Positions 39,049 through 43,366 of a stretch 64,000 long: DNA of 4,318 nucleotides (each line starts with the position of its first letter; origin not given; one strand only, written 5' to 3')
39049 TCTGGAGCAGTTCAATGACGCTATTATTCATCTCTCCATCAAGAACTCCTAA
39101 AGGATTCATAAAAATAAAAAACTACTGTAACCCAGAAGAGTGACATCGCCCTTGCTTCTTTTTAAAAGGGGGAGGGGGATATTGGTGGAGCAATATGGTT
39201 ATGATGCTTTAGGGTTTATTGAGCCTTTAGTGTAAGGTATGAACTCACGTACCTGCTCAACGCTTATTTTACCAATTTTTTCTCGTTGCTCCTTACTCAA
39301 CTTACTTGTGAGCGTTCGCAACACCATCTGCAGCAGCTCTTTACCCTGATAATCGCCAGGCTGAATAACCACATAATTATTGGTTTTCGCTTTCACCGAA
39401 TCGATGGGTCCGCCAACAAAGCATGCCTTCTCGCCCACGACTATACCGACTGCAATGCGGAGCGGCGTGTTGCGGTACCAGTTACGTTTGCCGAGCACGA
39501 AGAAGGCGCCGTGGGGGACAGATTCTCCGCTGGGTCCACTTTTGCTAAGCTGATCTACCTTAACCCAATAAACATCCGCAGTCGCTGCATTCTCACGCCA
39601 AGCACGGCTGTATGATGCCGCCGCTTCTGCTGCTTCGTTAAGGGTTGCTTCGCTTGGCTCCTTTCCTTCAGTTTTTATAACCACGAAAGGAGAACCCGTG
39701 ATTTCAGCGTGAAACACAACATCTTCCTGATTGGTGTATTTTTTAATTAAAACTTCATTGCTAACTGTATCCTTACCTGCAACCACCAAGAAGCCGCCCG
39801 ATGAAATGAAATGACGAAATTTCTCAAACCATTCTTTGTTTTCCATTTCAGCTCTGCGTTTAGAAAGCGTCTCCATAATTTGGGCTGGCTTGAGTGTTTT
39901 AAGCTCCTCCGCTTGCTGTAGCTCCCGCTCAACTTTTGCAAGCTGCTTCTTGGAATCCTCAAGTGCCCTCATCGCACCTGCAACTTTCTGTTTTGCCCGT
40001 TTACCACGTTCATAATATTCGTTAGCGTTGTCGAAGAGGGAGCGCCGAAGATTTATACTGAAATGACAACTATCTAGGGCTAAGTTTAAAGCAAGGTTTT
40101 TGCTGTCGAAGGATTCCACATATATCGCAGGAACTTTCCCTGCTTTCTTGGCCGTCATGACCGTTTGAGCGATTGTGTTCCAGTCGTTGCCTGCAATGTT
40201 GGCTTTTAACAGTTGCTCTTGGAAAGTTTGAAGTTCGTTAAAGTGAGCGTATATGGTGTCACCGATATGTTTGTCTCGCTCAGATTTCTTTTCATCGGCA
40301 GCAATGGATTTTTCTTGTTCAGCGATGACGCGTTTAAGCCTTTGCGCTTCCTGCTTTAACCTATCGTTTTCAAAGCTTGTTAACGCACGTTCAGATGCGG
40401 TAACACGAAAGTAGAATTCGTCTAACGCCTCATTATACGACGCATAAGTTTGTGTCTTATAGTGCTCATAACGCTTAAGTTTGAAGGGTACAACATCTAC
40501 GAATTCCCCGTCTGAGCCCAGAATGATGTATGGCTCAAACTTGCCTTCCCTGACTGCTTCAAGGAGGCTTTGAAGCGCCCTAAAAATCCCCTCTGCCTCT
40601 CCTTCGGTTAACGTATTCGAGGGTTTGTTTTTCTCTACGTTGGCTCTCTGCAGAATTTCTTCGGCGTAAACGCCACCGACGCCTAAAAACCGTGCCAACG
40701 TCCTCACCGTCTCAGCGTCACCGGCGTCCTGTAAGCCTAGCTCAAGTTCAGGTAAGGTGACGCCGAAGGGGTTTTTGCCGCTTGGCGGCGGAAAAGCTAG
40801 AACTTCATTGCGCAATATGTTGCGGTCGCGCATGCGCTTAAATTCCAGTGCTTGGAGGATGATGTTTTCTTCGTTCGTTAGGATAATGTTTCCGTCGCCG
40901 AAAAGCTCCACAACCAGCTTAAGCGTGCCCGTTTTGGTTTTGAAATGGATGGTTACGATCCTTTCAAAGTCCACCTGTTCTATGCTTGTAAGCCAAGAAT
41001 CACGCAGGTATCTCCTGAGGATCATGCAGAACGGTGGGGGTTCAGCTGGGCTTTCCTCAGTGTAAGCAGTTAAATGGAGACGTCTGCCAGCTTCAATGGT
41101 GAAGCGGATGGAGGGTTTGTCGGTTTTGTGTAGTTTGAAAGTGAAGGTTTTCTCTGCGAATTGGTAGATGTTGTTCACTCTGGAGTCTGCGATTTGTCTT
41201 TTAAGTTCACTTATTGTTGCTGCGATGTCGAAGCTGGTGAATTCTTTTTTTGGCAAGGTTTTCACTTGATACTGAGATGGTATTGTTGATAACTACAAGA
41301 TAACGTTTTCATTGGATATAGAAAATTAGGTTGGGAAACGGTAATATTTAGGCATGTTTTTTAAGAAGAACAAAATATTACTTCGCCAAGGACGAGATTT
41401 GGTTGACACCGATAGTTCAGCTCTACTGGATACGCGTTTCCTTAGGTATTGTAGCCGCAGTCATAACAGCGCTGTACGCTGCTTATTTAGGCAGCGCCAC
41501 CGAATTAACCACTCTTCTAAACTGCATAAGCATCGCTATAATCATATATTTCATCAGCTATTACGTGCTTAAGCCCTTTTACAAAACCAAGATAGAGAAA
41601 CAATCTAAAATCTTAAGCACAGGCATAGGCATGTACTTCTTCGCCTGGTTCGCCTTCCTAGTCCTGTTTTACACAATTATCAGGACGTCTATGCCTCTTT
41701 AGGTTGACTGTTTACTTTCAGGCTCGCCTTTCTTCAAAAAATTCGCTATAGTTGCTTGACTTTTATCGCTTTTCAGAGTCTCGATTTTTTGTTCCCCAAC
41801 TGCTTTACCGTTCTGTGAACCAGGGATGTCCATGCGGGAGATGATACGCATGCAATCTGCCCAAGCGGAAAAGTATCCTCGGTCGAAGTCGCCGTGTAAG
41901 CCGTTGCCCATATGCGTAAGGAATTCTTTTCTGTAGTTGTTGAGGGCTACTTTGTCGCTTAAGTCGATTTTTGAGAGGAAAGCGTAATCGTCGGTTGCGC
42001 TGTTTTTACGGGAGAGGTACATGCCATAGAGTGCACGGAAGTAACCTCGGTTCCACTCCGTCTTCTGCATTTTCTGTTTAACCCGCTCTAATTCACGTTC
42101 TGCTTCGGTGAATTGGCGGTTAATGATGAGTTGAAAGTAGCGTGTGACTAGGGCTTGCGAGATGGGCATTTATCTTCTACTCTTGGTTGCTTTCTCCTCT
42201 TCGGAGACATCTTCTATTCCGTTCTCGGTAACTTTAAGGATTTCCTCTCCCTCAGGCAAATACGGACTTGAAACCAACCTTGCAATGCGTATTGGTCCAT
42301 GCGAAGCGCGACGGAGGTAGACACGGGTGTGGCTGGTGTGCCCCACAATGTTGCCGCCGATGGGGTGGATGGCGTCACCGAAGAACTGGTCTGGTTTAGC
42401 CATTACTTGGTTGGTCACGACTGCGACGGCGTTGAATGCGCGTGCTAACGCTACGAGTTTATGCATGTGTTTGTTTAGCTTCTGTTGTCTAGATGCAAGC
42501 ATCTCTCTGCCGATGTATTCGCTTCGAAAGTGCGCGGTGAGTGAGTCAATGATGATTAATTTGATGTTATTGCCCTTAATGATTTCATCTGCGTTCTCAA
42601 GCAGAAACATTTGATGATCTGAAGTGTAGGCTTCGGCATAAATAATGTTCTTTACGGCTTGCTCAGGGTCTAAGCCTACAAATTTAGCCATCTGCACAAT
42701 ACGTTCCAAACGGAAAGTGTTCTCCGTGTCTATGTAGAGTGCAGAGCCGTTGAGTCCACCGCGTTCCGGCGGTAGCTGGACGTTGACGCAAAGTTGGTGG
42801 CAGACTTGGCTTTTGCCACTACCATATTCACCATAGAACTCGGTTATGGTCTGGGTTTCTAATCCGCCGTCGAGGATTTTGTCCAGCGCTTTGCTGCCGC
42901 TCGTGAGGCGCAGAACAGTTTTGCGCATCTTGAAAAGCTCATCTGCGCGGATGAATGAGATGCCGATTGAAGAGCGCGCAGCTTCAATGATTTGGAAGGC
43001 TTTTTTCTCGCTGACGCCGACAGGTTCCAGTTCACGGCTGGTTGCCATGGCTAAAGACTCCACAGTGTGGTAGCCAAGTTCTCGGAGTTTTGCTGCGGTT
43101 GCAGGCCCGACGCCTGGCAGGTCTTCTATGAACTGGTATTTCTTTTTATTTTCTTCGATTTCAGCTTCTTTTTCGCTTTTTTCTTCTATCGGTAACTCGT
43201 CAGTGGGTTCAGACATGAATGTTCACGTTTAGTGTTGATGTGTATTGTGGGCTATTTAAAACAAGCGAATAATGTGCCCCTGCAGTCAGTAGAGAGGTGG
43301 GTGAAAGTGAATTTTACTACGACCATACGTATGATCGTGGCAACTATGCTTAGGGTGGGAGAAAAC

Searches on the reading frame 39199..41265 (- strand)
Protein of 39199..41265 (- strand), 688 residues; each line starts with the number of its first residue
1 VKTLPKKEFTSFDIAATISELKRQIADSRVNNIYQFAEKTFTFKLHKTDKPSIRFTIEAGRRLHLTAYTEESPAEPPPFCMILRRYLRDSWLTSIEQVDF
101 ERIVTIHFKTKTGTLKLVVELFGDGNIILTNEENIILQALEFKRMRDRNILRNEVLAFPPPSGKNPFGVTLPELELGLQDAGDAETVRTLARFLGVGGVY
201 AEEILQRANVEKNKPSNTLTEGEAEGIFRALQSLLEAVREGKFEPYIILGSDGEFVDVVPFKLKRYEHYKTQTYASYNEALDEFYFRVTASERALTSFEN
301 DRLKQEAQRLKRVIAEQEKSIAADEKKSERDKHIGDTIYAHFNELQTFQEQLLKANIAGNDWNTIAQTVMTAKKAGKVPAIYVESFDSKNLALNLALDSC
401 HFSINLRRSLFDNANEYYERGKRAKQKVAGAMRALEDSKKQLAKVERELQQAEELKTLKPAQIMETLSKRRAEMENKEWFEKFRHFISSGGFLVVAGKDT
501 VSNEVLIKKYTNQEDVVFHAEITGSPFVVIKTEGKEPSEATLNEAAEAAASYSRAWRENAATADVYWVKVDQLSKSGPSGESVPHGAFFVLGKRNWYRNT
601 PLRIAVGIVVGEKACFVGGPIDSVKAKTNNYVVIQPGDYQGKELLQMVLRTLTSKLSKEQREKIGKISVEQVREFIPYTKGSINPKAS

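Call 88: search_protein_families(library=pfam, proteins=[window:39199-41265:-], max_evalue=0.00001)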
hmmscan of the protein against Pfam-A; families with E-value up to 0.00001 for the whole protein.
window:39199-41265:- (688 aa): 3 families
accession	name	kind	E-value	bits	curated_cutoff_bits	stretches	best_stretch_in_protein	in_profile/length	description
PF05833.16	NFACT_N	-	7.6e-73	246.3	31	1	11-476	2-439/456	NFACT N-terminal and middle domains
PF05670.18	NFACT-R_1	-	3.7e-31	108.4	29.8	1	482-590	1-110/112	NFACT protein RNA binding domain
PF18297.6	NFACT-R_2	-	3.9e-06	27.4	26.9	0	484-560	2-74/104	NFACT protein RNA binding domain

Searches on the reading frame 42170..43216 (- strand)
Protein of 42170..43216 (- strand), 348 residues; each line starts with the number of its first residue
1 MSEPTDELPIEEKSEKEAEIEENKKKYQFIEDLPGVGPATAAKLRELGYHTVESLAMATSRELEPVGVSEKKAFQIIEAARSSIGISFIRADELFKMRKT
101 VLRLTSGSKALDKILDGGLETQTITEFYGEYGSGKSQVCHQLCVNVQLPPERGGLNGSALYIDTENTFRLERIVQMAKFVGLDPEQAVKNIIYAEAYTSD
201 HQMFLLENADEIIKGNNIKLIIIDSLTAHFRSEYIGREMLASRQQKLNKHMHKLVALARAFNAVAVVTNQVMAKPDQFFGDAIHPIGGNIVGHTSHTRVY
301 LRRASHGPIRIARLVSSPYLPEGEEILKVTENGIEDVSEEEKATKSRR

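Call 88: search_protein_families(library=pfam, proteins=[window:42170-43216:-], max_evalue=0.00001)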
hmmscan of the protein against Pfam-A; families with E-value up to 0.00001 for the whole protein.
window:42170-43216:- (348 aa): 4 families
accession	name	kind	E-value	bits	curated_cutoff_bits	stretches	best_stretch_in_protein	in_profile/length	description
PF08423.17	Rad51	-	2.3e-86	289.5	22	1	98-337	2-244/244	Rad51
PF00154.27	RecA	-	5.1e-13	49.5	27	1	98-305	27-222/262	recA bacterial DNA recombination protein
PF14520.12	HHH_5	-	1.7e-10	41.7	27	1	31-81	5-56/57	Helix-hairpin-helix domain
PF06745.19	ATPase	-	4.9e-09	36.3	26.6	1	106-282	3-175/231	KaiC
